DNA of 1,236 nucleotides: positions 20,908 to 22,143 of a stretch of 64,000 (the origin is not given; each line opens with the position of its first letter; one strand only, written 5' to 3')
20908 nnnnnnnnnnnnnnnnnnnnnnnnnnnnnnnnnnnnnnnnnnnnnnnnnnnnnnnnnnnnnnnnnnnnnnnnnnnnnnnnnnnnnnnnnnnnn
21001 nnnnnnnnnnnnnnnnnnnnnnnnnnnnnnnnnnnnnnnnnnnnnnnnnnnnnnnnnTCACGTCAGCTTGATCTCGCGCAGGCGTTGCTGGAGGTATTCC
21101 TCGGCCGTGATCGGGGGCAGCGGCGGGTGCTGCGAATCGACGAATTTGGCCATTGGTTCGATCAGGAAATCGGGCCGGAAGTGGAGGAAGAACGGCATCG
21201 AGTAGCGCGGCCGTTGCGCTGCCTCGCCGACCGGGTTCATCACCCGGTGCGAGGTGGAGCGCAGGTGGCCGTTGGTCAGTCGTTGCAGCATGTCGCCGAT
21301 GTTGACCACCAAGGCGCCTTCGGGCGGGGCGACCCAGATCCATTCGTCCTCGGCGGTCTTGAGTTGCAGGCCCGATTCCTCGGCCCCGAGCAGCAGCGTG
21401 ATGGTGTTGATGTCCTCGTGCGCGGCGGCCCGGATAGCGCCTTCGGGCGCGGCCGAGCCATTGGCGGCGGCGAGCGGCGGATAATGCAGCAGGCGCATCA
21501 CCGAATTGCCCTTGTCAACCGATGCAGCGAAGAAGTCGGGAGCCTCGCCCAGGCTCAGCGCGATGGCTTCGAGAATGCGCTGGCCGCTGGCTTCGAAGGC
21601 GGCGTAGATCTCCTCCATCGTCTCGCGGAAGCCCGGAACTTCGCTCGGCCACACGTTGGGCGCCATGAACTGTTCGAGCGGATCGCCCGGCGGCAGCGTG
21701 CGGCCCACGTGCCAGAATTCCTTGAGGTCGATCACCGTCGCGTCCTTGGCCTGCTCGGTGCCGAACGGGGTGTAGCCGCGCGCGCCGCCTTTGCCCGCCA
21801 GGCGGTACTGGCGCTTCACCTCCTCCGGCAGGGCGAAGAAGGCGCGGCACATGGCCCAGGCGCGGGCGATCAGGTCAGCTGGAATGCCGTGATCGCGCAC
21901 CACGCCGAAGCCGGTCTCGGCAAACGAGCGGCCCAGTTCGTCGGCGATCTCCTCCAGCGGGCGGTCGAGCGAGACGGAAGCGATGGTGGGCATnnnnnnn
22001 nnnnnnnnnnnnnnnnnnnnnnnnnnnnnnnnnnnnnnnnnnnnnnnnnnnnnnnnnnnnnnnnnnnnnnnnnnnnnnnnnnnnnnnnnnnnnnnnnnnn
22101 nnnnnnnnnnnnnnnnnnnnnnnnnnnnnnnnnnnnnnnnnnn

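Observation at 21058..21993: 2OG-Fe(II) dioxygenase co-transcribed with NupC: candidate modified-nucleoside dealkylase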

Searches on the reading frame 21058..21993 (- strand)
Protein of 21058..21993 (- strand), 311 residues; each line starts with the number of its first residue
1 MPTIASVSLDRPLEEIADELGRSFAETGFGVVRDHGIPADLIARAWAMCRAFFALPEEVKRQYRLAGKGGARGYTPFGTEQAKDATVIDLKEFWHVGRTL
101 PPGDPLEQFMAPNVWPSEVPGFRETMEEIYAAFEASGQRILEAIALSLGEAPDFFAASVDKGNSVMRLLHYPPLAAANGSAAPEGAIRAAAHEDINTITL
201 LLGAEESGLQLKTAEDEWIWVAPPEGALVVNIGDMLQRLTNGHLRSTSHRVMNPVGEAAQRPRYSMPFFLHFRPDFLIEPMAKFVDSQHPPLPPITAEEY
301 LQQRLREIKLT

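Call 3: search_protein_families(library=pfam, proteins=[window:21058-21993:-])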
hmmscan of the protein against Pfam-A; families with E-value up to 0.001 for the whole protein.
window:21058-21993:- (311 aa): 2 families
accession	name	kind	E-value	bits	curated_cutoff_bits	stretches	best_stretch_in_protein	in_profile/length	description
PF14226.12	DIOX_N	-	3.4e-25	89.4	27.3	1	13-118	14-117/117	non-haem dioxygenase in morphine synthesis N-terminal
PF03171.26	2OG-FeII_Oxy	-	2.9e-20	72.9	23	1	163-271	2-100/101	2OG-Fe(II) oxygenase superfamily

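Call 4: search_protein_families(library=ncbifam, proteins=[window:21058-21993:-])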
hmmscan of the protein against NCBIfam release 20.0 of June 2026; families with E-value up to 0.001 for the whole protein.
window:21058-21993:- (311 aa): 0 families

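Call 5: search_solved_structures(query=window:21058-21993:-, max_evalue=0.001, show_alignments=2)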
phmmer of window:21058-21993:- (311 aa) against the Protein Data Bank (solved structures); distinct sequences matched with E-value up to 0.001: 76 (the best 60 are shown).
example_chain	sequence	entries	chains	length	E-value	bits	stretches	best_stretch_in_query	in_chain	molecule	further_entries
3oox_A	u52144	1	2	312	3.9e-90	305.6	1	13-310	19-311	putative 2OG-Fe(II) oxygenase family protein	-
9ovh_A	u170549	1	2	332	7.3e-42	147.1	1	9-281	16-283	2-oxoglutarate-dependent ethylene/succinate-forming enzyme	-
3on7_A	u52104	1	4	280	3.4e-38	135.1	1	16-279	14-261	Oxidoreductase, iron/ascorbate family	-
6jyv_A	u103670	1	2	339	2.3e-33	119.2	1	15-276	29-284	Probable iron/ascorbate oxidoreductase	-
5c3p_A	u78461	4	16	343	5.6e-33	117.9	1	17-306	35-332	Thymine dioxygenase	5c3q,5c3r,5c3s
5c3o_A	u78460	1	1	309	5.7e-32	114.6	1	17-271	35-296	Thymine dioxygenase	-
9ig3_A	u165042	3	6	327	7.7e-31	110.9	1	15-273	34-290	2-oxoglutarate-dependent dioxygenase traH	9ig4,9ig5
6lsv_A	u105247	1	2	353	1.3e-24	90.4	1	26-300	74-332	Probable 2-oxoglutarate-dependent dioxygenase At5g05600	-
9l50_A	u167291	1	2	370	1e-21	80.9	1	16-276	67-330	ring expansion oxygenase SpoC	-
9l51_A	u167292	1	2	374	1.1e-21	80.9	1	16-276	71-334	ring expansion oxygenase SpoC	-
9l52_A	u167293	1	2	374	6.5e-21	78.3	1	16-276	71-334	ring expansion oxygenase SpoC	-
6xjj_A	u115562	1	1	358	2.9e-20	76.1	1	14-281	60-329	2-oxoglutarate-dependent dioxygenase tropC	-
9ktp_A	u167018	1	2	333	1.4e-19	73.9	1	18-305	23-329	2-oxoglutarate-dependent dioxygenase ucsF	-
9v6v_A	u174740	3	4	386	1.6e-19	73.7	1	19-299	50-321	Hyoscyamine 6-dioxygenase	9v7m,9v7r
8cve_A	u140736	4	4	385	2.2e-19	73.2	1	18-295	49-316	Hyoscyamine 6-beta-hydroxylase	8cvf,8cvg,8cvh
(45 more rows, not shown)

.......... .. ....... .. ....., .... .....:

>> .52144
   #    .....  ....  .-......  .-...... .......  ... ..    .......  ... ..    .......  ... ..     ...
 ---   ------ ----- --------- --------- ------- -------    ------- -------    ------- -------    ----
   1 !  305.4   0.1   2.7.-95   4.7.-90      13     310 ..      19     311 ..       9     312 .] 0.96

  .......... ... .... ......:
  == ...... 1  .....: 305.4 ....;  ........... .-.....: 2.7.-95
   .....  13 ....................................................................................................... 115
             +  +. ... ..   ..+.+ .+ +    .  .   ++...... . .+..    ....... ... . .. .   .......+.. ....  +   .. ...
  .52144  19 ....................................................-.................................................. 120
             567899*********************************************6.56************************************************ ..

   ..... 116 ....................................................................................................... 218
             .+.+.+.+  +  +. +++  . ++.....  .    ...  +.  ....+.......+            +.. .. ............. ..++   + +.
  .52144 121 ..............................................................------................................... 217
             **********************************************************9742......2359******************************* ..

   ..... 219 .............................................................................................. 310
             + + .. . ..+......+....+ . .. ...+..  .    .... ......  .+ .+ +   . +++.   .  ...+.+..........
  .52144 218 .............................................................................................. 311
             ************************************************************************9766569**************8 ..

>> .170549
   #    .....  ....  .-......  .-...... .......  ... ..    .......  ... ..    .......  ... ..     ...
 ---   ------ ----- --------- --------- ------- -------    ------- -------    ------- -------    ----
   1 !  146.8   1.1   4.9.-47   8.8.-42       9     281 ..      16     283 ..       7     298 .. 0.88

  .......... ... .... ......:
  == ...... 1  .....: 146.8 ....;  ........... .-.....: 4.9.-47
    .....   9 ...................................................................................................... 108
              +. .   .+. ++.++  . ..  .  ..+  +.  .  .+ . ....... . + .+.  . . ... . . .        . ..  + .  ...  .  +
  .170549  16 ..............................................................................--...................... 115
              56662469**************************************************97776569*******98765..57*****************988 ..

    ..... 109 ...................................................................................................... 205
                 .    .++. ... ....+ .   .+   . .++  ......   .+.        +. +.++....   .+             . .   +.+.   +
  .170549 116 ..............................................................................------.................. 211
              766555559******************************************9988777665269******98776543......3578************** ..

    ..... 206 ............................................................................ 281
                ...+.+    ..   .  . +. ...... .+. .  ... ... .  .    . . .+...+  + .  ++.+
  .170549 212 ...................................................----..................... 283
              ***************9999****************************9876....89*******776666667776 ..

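Call 6: find_homologous_proteins(query=window:21058-21993:-)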
Query window:21058-21993:- (311 aa): 8000 proteins with E <= 0.001 among 8000 candidates; the best 120 are listed.
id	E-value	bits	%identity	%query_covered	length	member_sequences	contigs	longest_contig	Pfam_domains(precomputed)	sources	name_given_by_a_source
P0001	3.7e-189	646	91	100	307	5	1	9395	PF14226.13,PF03171.27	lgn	-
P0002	6.3e-180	615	87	100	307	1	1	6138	PF14226.13,PF03171.27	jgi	jgi:isopenicillin N synthase-like dioxygenase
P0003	1.3e-175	601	86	99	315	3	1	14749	PF14226.13,PF03171.27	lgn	-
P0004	1.4e-175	601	86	100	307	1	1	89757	PF14226.13,PF03171.27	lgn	-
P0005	2.2e-174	597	85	100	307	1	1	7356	PF14226.13,PF03171.27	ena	-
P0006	2.3e-174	597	86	100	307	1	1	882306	PF14226.13,PF03171.27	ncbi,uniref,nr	ncbi:isopenicillin N synthase family dioxygenase [Alteraurantiacibacter buctensis]|uniref:2-oxogluta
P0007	1.0e-171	588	84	99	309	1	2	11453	PF14226.13,PF03171.27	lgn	-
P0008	1.8e-171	588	84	99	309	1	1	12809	PF14226.13,PF03171.27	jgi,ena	jgi:isopenicillin N synthase-like dioxygenase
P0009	4.9e-152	524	76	100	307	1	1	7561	PF14226.13,PF03171.27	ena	-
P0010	9.4e-148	510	75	99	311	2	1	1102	PF14226.13,PF03171.27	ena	-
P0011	1.7e-146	506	74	100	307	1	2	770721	PF14226.13,PF03171.27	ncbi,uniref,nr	ncbi:isopenicillin N synthase family oxygenase [Alteraurantiacibacter aestuarii]|uniref:2-oxoglutara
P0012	2.5e-141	489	73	100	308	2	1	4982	PF14226.13,PF03171.27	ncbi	-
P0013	6.4e-141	487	72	99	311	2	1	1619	PF14226.13,PF03171.27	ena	-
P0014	7.4e-140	484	71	100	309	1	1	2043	PF14226.13,PF03171.27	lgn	-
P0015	9.0e-140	484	72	100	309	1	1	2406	PF14226.13,PF03171.27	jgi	jgi:isopenicillin N synthase-like dioxygenase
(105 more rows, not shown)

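Call 45: search_solved_structures(query=window:21058-21993:-, max_evalue=1e-30, show_alignments=5)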
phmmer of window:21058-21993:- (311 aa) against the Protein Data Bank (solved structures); distinct sequences matched with E-value up to 1e-30: 7.
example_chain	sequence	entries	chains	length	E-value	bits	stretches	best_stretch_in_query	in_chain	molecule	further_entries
3oox_A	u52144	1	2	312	3.9e-90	305.6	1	13-310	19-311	putative 2OG-Fe(II) oxygenase family protein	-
9ovh_A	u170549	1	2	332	7.3e-42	147.1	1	9-281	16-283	2-oxoglutarate-dependent ethylene/succinate-forming enzyme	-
3on7_A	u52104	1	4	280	3.4e-38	135.1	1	16-279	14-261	Oxidoreductase, iron/ascorbate family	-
6jyv_A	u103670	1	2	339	2.3e-33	119.2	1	15-276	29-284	Probable iron/ascorbate oxidoreductase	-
5c3p_A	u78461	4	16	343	5.6e-33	117.9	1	17-306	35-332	Thymine dioxygenase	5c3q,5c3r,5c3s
5c3o_A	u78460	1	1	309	5.7e-32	114.6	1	17-271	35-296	Thymine dioxygenase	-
9ig3_A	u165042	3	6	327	7.7e-31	110.9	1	15-273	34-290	2-oxoglutarate-dependent dioxygenase traH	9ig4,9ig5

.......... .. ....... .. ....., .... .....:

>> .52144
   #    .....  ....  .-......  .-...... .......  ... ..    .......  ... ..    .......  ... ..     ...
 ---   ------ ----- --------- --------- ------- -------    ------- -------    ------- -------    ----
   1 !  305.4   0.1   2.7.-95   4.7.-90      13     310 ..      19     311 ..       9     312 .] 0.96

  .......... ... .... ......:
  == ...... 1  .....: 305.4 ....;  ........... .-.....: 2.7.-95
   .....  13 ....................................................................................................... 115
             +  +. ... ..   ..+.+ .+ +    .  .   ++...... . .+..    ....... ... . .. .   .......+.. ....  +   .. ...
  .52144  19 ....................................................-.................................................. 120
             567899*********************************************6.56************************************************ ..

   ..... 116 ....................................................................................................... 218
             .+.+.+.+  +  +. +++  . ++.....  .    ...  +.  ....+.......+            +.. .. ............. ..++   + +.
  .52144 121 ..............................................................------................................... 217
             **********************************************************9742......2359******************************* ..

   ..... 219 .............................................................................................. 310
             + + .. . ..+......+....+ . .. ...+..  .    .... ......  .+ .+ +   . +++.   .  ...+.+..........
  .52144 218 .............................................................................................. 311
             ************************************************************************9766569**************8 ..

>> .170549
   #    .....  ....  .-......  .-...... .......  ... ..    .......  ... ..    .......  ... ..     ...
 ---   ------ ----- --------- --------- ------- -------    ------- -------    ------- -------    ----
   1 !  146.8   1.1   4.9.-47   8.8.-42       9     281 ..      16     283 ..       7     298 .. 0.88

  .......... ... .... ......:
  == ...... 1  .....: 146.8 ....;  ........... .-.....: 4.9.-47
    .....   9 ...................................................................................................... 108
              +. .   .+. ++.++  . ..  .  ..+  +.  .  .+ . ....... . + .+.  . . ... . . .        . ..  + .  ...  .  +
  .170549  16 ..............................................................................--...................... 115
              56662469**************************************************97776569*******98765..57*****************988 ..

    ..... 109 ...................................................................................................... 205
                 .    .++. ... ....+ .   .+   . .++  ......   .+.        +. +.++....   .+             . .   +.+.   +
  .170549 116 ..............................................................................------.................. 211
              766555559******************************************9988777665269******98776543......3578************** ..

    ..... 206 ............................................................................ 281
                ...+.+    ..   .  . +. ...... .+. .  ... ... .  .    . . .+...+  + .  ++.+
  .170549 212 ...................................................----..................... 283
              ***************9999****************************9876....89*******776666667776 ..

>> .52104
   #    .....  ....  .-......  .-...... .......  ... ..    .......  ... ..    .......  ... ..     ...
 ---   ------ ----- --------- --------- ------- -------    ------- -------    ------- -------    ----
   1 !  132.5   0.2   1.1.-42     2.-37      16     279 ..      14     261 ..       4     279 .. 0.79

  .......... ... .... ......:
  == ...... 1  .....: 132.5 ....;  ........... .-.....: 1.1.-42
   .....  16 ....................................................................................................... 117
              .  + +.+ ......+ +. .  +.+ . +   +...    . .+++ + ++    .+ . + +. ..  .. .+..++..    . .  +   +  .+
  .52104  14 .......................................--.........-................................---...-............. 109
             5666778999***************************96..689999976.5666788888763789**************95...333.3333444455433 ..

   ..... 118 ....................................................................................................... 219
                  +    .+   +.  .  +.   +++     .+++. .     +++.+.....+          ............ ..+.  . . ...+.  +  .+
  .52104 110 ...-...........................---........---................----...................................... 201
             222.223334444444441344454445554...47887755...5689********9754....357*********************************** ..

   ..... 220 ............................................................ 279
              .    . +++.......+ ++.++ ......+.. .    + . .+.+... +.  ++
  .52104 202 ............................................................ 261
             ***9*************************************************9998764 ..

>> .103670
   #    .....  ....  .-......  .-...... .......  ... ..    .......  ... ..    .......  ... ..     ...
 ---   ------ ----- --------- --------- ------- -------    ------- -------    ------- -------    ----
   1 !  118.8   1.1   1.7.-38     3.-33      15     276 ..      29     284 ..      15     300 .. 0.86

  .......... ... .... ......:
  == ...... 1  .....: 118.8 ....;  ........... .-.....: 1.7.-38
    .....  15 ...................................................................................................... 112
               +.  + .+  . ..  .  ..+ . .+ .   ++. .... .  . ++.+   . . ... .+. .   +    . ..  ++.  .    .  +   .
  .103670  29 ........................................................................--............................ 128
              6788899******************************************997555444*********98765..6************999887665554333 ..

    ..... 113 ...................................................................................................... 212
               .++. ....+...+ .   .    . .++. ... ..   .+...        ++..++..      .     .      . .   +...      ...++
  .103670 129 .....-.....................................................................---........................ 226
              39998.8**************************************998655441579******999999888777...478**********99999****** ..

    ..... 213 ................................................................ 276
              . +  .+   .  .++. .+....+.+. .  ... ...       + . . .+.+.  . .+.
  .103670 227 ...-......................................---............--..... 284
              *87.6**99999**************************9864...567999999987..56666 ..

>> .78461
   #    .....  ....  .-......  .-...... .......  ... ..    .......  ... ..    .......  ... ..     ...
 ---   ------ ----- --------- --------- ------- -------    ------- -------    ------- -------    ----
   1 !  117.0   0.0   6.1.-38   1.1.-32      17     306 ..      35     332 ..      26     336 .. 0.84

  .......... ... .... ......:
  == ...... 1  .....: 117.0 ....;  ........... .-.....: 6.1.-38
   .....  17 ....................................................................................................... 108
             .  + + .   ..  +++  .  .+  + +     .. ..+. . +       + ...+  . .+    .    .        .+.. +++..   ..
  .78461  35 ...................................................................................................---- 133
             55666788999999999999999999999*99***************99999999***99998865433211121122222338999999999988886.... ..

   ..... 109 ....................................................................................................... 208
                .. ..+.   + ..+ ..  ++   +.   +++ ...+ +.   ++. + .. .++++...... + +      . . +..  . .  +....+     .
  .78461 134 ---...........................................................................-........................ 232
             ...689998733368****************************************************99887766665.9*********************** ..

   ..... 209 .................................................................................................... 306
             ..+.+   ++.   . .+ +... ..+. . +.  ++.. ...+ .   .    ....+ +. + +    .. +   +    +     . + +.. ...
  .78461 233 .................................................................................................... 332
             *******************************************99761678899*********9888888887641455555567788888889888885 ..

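Call 84: search_protein_representatives(protein=window:21058-21993:-)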
Query: 311 residues. Proteins with E-value up to 0.001 (for the whole library): 13108; up to 1e-10: 6069; up to 1e-30: 696. The best 150 are listed.
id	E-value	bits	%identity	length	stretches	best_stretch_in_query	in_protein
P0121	6.4e-129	446.2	69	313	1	4-310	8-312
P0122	2.3e-97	342.6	57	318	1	1-310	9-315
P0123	1.2e-79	284.4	51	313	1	15-310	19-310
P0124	3.9e-77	276.1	69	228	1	2-190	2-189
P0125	7.1e-74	265.4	47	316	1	15-310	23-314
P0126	1.8e-73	264.1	51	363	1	16-310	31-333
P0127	3.0e-72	260.1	60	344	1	21-255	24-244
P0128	7.2e-71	255.5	46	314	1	17-310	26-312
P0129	1.8e-70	254.2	60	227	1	80-310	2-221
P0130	3.0e-70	253.5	44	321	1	15-311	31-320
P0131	3.2e-70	253.4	59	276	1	59-275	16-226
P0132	7.0e-70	252.3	47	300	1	12-309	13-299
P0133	9.1e-70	251.9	48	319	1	16-310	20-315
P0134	1.1e-69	251.6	46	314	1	14-310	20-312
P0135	1.2e-68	248.3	44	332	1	16-307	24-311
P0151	2.4e-64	234.1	42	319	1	15-310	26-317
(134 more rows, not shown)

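Call 85: find_encoding_contigs(protein=P0130, flank=6000, max_places=4)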
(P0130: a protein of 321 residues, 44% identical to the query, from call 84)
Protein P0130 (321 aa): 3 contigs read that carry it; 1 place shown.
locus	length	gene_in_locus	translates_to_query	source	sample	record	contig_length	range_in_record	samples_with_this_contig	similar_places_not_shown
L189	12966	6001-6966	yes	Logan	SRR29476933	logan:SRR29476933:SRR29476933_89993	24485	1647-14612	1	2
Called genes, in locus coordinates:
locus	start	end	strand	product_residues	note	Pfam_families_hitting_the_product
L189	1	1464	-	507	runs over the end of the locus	PF03109:ABC1, PF01636:APH (faint), PF00069:Pkinase (weak), PF01163:RIO1 (weak), PF27536:UbiB_helical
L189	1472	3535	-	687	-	PF08206:OB_RNB, PF17876:CSD2, PF00773:RNB, PF00575:S1 (weak)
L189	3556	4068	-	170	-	-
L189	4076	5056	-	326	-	PF12706:Lactamase_B_2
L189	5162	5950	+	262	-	PF03009:GDPD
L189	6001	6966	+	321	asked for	PF14226:DIOX_N, PF03171:2OG-FeII_Oxy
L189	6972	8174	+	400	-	PF00083:Sugar_tr, PF07690:MFS_1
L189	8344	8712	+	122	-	PF03551:PadR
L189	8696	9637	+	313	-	PF22564:HAAS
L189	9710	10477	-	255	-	PF13098:Thioredoxin_2 (weak), PF13462:Thioredoxin_4, PF01323:DSBA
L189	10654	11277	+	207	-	-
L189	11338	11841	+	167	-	-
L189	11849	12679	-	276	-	-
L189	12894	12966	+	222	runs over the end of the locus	-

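Call 86: find_encoding_contigs(protein=P0125, flank=6000, max_places=3)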
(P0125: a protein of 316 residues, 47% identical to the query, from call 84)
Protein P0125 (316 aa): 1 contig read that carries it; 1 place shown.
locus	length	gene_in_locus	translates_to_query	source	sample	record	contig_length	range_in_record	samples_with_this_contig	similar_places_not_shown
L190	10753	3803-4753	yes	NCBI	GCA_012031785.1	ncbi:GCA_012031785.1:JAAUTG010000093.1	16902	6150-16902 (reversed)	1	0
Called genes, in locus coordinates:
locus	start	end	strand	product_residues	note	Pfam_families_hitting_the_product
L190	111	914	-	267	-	PF18916:Lycopene_cyc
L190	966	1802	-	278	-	PF00494:SQS_PSY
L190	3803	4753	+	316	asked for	PF14226:DIOX_N, PF03171:2OG-FeII_Oxy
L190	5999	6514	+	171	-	-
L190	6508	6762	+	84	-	-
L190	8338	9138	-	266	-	PF00106:adh_short, PF08659:KR, PF13561:adh_short_C2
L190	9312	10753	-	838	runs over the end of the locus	PF14903:WG_beta_rep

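Call 87: find_encoding_contigs(protein=P0135, flank=6000, max_places=3)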
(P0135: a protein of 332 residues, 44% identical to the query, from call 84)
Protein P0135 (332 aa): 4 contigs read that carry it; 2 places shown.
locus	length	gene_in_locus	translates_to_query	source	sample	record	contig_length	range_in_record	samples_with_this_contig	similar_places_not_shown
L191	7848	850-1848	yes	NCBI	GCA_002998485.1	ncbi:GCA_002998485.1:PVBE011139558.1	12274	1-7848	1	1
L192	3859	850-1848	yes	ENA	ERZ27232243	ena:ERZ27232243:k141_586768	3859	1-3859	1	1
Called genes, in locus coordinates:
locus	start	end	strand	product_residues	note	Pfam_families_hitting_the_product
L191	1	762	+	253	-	?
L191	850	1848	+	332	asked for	PF14226:DIOX_N, PF03171:2OG-FeII_Oxy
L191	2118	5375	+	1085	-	PF00089:Trypsin, PF00059:Lectin_C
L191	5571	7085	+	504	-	PF01553:Acyltransferase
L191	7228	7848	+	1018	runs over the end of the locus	PF09826:Beta_propel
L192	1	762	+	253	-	?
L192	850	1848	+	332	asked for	PF14226:DIOX_N, PF03171:2OG-FeII_Oxy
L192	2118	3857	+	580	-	?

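Call 88: find_encoding_contigs(protein=P0151, flank=6000, max_places=3)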
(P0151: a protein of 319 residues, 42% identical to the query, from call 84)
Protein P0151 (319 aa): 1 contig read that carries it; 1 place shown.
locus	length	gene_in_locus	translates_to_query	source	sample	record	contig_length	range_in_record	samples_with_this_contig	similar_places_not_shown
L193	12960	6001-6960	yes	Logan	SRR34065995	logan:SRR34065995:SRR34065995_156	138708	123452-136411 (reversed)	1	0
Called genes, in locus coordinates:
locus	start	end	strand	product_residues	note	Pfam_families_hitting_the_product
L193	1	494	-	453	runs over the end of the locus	PF00291:PALP, PF00571:CBS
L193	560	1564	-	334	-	PF00814:TsaD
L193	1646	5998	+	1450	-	PF05359:DUF748, PF04357:TamB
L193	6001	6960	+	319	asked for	PF14226:DIOX_N, PF03171:2OG-FeII_Oxy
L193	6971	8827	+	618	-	PF04371:PAD_porph, PF18962:Por_Secre_tail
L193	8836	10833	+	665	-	PF17804:TSP_NTD, PF00595:PDZ, PF03572:Peptidase_S41, PF11818:DUF3340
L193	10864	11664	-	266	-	PF00535:Glycos_transf_2 (weak), PF05679:CHGN, PF02709:Glyco_transf_7C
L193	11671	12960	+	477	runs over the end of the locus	PF13440:Polysacc_synt_3 (weak)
